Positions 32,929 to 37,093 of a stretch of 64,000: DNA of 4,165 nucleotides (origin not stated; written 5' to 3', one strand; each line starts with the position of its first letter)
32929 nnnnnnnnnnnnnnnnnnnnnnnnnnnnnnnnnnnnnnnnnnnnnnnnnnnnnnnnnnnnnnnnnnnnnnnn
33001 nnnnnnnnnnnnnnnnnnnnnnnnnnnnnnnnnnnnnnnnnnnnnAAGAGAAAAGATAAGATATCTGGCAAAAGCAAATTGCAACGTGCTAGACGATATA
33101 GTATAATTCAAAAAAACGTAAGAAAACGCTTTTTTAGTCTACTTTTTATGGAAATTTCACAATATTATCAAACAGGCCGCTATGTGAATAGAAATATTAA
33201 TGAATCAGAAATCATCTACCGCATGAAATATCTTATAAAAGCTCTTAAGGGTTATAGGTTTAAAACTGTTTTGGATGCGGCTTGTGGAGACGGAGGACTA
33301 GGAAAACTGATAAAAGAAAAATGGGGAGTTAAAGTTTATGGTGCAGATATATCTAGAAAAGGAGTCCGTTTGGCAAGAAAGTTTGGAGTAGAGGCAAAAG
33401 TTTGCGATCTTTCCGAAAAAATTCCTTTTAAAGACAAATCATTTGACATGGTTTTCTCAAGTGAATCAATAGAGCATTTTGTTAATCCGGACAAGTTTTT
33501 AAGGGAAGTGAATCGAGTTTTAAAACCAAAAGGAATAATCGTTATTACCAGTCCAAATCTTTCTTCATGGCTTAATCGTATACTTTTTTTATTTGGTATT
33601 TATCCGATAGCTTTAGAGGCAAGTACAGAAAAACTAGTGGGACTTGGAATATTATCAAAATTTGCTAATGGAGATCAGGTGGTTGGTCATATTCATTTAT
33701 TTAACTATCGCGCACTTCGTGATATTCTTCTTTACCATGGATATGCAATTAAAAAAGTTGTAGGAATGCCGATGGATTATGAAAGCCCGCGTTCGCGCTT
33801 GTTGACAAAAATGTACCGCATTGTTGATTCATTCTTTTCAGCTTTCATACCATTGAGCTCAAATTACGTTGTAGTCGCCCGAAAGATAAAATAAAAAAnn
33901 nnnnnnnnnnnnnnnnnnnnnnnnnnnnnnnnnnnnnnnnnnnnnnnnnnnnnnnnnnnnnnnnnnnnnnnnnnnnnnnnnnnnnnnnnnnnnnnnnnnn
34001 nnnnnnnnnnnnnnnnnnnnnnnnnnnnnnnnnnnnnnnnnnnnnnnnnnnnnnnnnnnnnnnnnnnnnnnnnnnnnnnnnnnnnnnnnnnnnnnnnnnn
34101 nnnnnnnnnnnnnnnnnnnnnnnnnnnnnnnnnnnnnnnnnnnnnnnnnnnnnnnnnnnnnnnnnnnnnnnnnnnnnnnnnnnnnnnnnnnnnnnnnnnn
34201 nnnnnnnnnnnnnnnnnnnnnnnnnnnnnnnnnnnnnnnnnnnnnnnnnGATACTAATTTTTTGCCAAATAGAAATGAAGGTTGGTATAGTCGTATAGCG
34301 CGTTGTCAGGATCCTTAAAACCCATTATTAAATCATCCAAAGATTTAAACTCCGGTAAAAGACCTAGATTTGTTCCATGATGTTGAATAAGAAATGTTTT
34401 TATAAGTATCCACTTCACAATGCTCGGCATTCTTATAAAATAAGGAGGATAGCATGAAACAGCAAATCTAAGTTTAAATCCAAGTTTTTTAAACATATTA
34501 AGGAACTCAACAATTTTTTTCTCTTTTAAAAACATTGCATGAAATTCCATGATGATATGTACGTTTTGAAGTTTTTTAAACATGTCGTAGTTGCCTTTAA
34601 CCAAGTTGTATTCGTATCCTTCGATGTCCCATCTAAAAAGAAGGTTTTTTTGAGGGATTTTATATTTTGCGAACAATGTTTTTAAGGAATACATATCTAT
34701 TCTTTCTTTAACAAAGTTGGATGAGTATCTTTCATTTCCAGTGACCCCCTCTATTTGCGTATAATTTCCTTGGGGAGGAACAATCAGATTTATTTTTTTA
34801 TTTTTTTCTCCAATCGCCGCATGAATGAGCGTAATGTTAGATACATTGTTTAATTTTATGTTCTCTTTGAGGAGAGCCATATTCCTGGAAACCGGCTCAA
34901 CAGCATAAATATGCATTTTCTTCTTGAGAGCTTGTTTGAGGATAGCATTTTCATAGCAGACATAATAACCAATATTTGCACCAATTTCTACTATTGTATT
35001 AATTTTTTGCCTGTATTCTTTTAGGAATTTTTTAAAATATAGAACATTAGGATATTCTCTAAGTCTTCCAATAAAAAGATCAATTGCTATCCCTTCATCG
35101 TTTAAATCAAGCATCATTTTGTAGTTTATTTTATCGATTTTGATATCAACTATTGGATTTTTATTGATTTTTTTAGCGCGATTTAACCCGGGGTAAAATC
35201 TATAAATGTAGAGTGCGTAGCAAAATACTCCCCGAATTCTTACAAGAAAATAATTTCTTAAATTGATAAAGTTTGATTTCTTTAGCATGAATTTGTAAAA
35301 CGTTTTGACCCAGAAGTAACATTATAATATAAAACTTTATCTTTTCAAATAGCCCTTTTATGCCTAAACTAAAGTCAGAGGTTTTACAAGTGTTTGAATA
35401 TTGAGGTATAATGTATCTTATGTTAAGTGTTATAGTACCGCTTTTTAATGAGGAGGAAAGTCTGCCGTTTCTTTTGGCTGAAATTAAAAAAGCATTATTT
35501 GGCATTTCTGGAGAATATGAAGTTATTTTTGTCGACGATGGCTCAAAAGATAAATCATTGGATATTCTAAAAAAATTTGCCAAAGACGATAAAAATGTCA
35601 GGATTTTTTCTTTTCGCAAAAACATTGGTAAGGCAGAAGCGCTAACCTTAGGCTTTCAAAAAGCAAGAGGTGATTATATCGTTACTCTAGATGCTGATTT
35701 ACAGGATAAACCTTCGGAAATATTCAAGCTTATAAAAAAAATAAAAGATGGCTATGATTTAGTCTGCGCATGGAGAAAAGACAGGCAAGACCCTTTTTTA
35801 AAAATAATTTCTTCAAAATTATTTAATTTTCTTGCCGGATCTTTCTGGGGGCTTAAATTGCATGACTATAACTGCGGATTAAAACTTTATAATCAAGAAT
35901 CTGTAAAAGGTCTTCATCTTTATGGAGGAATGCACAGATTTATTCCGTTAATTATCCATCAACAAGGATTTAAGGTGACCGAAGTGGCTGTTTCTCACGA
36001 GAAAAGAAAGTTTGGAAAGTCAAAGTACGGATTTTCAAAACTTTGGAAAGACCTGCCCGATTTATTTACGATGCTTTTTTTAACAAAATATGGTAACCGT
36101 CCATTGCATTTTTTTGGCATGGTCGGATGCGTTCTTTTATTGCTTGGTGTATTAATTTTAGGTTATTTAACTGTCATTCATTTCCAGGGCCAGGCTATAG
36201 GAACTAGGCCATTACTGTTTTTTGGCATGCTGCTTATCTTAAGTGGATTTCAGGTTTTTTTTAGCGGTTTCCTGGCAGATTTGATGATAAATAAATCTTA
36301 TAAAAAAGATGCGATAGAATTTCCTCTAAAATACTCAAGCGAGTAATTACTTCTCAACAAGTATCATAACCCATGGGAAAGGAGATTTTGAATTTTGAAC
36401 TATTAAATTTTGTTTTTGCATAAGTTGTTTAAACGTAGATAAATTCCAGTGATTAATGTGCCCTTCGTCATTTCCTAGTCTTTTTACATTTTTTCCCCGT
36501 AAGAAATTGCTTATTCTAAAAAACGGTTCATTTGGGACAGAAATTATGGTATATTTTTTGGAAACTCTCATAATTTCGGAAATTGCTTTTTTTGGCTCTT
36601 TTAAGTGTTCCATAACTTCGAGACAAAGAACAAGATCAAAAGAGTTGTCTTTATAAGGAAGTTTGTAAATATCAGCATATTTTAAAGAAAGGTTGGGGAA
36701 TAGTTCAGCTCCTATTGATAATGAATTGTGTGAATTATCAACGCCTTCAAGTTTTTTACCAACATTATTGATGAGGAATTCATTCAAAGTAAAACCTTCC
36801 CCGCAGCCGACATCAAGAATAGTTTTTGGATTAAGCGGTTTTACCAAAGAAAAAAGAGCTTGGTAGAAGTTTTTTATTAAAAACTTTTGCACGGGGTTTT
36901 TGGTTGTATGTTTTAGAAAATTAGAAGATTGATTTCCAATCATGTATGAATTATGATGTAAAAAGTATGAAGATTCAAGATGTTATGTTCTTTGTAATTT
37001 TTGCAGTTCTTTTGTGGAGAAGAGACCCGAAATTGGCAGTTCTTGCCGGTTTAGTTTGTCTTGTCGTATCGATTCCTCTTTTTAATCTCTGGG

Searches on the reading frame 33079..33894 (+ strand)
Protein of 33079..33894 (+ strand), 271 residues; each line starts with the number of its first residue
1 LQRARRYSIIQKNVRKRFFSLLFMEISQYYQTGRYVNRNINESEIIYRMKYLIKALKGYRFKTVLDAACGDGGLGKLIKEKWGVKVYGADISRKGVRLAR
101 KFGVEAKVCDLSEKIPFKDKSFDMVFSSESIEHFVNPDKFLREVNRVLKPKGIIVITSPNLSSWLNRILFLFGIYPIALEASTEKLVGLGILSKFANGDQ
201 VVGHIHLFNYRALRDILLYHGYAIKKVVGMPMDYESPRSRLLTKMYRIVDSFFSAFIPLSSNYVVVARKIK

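Call 22: search_protein_families(library=pfam, proteins=[window:33079-33894:+], max_evalue=0.01)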
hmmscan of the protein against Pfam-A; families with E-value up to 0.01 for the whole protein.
window:33079-33894:+ (271 aa): 12 families
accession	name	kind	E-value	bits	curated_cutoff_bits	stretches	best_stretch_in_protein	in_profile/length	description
PF08241.18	Methyltransf_11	-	5.7e-22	78.6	21.2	1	65-156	1-95/95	Methyltransferase domain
PF13847.12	Methyltransf_31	-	3.9e-20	72.5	27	1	62-166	5-119/145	Methyltransferase domain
PF13649.12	Methyltransf_25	-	2.8e-18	66.8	27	1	64-152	1-97/97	Methyltransferase domain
PF13489.12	Methyltransf_23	-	3.5e-18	66.3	27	1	58-224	20-161/164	Methyltransferase domain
PF07021.18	MetW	-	3e-12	47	21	1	63-170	16-121/193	Methionine biosynthesis protein MetW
PF08242.18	Methyltransf_12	-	4.4e-12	47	30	1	65-154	1-98/98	Methyltransferase domain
PF03141.22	Methyltransf_29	-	5.7e-09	35.5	23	1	45-161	101-222/506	Putative S-adenosyl-L-methionine-dependent methyltransferase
PF01209.24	Ubie_methyltran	-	5.2e-08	33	20.1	1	51-156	38-151/233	ubiE/COQ5 methyltransferase family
PF02353.26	CMAS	-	9.8e-07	28.8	27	1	25-158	26-166/273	Mycolic acid cyclopropane synthetase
PF05148.21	Methyltransf_8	-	4.9e-06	27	27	1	62-157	74-157/219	Hypothetical methyltransferase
PF20922.3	Anamorsin_N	-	0.0026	17.9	27.1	1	115-160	45-91/163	Anamorsin, N-terminal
PF05175.20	MTS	-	0.0031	17.6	23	1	51-127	22-104/170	Methyltransferase small domain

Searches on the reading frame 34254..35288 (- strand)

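Call 22: search_protein_families(library=pfam, proteins=[window:34254-35288:-], max_evalue=0.01)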
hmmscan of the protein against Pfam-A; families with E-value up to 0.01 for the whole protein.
window:34254-35288:- (344 aa): 2 families
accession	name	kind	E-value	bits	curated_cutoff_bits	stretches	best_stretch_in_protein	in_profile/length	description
PF05050.19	Methyltransf_21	-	2.4e-12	47.7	22.7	1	101-272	1-172/173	Methyltransferase FkbM domain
PF02475.24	TRM5-TYW2_MTfase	-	0.00062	20.2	28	1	96-153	37-89/164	TRM5/TYW2 methyltransferase domain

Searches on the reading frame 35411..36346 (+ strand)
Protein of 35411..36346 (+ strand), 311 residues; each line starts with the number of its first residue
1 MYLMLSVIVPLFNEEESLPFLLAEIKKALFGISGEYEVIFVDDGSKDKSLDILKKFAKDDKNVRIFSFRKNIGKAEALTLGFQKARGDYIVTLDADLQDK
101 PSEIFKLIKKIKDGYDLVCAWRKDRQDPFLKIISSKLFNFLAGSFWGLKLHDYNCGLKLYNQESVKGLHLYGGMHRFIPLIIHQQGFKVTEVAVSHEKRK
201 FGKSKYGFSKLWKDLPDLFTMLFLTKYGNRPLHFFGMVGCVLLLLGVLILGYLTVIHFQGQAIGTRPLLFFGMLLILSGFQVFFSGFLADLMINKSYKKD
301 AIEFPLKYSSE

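Call 5: search_protein_families(library=ncbifam, proteins=[window:35411-36346:+], max_evalue=0.1)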
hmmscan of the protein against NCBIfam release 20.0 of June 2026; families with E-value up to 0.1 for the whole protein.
window:35411-36346:+ (311 aa): 27 families (the best 25 are shown)
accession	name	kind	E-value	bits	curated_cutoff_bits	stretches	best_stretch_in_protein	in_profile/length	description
NF007986.1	PRK10714.1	equivalog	1.2e-52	178.9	529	1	5-291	8-292/316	undecaprenyl-phosphate 4-deoxy-4-formamido-L-arabinose transferase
NF047588.1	GlcsyltransPgfSStrep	equivalog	6.8e-42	143.8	500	1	4-291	2-286/308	glycosyltransferase PgfS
TIGR04182.1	glyco_TIGR04182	equivalog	2.8e-22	79.5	325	1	6-295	3-285/293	S-layer glycoprotein N-glycosyltransferase AglJ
TIGR03937.1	PgaC_IcaA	equivalog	1.3e-17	63.9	422.3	1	4-98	46-137/407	poly-beta-1,6-N-acetyl-D-glucosamine synthase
NF007482.0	PRK10073.1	equivalog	2.2e-15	56.5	423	1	4-105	7-104/334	glycosyltransferase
NF041875.1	EPS_EpsD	equivalog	2.5e-13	50.1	370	1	5-103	1-96/325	exopolysaccharide biosynthesis glycosyltransferase EpsD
NF047683.1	TeichurnBiosyTuaG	equivalog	7.4e-13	48.7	400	1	4-109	7-109/252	teichuronic acid biosynthesis protein TuaG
TIGR04283.1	glyco_like_mftF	equivalog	1.5e-12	47.6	182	1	5-112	1-97/221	TIGR04283 family arsenosugar biosynthesis glycosyltransferase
NF058614.1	PPMAGASynPpgS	equivalog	2.1e-11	43.7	370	1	7-205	4-205/226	polyprenyl-phospho-N-acetylgalactosaminyl synthase PpgS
TIGR03111.1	glyc2_xrt_Gpos1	hypoth_equivalog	1.9e-10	40.1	363.95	1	4-117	50-162/439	TIGR03111 family XrtG-associated glycosyltransferase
NF050050.1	ProtGlycPglI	equivalog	4.7e-10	39.3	500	1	4-120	3-117/306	GalNAc(5)-diNAcBac-PP-undecaprenol beta-1,3-glucosyltransferase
TIGR04242.1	nodulat_NodC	equivalog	7.6e-10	38.3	550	1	6-113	51-158/395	chitooligosaccharide synthase NodC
NF045692.1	OglycostaseCruG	equivalog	1.4e-09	37.4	600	1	5-119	43-161/386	2'-O-glycosyltransferase CruG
NF041391.1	DPhHxTase_Halo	equivalog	9.9e-09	34.5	375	1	12-200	4-187/213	dolichyl-phosphate hexose transferase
NF038302.1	EPS_HpsE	equivalog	4.7e-08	32.4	300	1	5-100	3-100/307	hormogonium polysaccharide biosynthesis glycosyltransferase HpsE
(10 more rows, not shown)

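Call 22: search_protein_families(library=pfam, proteins=[window:35411-36346:+], max_evalue=0.01)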
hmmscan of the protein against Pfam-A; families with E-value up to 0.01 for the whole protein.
window:35411-36346:+ (311 aa): 4 families
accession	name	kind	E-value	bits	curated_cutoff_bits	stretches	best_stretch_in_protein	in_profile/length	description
PF00535.33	Glycos_transf_2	-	4.1e-37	128.1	23.3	1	6-166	1-165/168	Glycosyl transferase family 2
PF10111.15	Glyco_tranf_2_2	-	6.7e-09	36.1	27.3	1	6-109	1-104/276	Glycosyltransferase like family 2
PF13704.12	Glyco_tranf_2_4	-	0.0021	18.9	27.5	1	36-96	20-81/98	Glycosyl transferase family 2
PF13506.12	Glyco_transf_21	-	0.0098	15.8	21.7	0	74-121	18-66/174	Glycosyl transferase family 21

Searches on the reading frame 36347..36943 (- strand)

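Call 22: search_protein_families(library=pfam, proteins=[window:36347-36943:-], max_evalue=0.01)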
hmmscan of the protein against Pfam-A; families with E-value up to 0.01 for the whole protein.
window:36347-36943:- (198 aa): 11 families
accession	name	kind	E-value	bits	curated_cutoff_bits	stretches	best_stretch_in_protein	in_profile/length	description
PF08241.18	Methyltransf_11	-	7.1e-19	68.7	21.2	1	43-130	1-89/95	Methyltransferase domain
PF13489.12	Methyltransf_23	-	1.8e-16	60.8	27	1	36-180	20-159/164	Methyltransferase domain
PF13649.12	Methyltransf_25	-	6.1e-16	59.3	27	1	42-129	1-94/97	Methyltransferase domain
PF13847.12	Methyltransf_31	-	1.3e-15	57.8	27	1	40-136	5-109/145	Methyltransferase domain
PF08242.18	Methyltransf_12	-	4.7e-11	43.7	30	1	43-127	1-91/98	Methyltransferase domain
PF07021.18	MetW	-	2.8e-10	40.6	21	1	40-146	15-119/193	Methionine biosynthesis protein MetW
PF05148.21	Methyltransf_8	-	2.8e-05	24.5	27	1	35-179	69-199/219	Hypothetical methyltransferase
PF03848.20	TehB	-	0.00014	21.8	20.4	1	20-132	12-124/193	Tellurite resistance protein TehB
PF01209.24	Ubie_methyltran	-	0.00019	21.3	20.1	1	30-130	39-145/233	ubiE/COQ5 methyltransferase family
PF08003.17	Methyltransf_9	-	0.0004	19.9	23.8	1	31-124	108-205/315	Protein of unknown function (DUF1698)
PF02353.26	CMAS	-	0.0066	16.2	27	1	40-116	64-142/273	Mycolic acid cyclopropane synthetase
